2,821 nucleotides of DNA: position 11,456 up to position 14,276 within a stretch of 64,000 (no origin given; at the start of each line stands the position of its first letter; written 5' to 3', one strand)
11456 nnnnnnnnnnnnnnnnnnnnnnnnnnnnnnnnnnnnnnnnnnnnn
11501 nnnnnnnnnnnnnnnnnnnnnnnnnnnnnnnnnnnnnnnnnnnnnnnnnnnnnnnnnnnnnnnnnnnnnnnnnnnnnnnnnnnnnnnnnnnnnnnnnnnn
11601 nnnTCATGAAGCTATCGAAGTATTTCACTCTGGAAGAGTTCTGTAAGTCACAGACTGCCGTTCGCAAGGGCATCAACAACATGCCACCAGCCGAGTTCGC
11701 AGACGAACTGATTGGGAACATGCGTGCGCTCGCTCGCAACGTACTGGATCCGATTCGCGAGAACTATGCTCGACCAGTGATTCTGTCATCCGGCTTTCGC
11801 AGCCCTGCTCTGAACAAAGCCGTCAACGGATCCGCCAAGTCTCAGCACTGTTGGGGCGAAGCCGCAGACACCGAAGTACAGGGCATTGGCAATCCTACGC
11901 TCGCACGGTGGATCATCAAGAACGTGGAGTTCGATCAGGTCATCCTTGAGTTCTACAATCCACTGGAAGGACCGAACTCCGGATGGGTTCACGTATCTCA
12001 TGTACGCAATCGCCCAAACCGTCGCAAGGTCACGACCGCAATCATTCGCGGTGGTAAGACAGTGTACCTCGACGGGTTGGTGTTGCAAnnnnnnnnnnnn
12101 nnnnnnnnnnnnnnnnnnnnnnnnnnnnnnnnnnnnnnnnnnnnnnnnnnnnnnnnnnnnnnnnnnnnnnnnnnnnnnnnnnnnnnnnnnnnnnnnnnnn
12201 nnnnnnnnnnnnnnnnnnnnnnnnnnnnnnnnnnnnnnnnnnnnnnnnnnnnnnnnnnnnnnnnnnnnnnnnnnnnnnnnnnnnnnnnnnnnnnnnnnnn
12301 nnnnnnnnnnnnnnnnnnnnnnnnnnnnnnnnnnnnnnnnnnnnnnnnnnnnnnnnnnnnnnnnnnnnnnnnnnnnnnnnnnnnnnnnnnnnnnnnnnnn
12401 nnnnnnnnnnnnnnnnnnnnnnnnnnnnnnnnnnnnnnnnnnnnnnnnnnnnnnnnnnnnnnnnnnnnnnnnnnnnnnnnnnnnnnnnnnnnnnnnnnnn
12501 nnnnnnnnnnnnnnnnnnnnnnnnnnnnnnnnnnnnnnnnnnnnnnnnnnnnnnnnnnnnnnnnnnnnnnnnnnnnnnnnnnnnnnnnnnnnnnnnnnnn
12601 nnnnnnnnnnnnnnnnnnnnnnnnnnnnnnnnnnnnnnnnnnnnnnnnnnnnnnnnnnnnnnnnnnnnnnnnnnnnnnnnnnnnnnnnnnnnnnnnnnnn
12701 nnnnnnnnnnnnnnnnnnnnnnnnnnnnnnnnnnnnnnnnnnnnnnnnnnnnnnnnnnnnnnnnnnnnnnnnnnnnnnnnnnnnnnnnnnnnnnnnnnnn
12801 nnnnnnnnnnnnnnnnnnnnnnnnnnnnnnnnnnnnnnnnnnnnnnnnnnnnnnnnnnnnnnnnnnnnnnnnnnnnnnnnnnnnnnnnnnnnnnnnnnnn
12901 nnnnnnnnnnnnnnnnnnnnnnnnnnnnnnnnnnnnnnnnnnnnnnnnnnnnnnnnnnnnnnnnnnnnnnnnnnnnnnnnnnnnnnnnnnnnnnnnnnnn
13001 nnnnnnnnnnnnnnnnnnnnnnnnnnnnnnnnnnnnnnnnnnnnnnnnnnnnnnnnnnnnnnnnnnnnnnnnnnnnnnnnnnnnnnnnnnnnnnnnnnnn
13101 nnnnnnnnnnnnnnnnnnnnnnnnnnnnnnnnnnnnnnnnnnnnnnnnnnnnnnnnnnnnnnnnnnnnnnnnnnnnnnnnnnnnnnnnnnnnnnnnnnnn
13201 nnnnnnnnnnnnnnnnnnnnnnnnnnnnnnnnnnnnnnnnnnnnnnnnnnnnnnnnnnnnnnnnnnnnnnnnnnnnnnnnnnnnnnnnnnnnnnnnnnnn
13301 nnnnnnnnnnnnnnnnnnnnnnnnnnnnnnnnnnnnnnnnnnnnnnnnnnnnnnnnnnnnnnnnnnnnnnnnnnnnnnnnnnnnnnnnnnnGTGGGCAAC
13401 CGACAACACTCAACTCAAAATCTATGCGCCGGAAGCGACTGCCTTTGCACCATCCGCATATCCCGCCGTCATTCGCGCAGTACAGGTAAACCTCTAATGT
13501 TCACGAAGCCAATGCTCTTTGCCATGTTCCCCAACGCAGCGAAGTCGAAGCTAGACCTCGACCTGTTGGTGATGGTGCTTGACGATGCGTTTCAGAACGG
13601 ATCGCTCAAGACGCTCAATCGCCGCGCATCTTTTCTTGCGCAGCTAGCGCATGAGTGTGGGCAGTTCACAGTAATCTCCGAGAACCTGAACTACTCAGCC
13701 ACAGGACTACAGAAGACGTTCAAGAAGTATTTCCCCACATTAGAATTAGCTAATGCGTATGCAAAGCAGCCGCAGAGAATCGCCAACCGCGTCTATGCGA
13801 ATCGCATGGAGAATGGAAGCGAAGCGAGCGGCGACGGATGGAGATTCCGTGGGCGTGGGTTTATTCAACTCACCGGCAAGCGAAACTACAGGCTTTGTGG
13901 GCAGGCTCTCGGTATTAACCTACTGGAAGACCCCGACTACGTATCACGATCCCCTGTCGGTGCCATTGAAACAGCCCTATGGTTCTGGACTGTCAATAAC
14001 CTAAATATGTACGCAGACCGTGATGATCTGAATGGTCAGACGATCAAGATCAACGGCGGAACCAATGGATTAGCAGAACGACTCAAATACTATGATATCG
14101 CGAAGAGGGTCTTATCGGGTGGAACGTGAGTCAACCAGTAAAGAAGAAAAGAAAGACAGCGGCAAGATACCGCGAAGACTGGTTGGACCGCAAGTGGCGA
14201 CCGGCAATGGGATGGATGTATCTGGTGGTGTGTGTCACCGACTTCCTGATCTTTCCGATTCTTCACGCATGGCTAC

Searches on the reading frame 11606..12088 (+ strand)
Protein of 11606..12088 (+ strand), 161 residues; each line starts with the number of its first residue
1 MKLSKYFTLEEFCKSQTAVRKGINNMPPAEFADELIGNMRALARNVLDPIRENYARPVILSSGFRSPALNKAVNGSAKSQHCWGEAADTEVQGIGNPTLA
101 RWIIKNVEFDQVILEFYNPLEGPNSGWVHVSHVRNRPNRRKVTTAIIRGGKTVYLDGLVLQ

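Call 18: search_protein_families(library=pfam, proteins=[window:11606-12088:+], max_evalue=0.01)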
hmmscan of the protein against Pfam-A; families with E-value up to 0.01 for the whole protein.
window:11606-12088:+ (161 aa): 1 family
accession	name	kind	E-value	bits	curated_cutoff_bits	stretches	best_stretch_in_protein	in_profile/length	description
PF08291.16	Peptidase_M15_3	-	4e-18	66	23.2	1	5-115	1-97/108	Peptidase M15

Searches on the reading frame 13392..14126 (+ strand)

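Call 18: search_protein_families(library=pfam, proteins=[window:13392-14126:+], max_evalue=0.01)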
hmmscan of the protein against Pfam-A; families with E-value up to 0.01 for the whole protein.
window:13392-14126:+ (245 aa): 1 family
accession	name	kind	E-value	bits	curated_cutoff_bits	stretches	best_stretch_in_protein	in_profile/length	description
PF00182.24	Glyco_hydro_19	-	4.7e-15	56.4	25.5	1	129-216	86-171/232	Chitinase class I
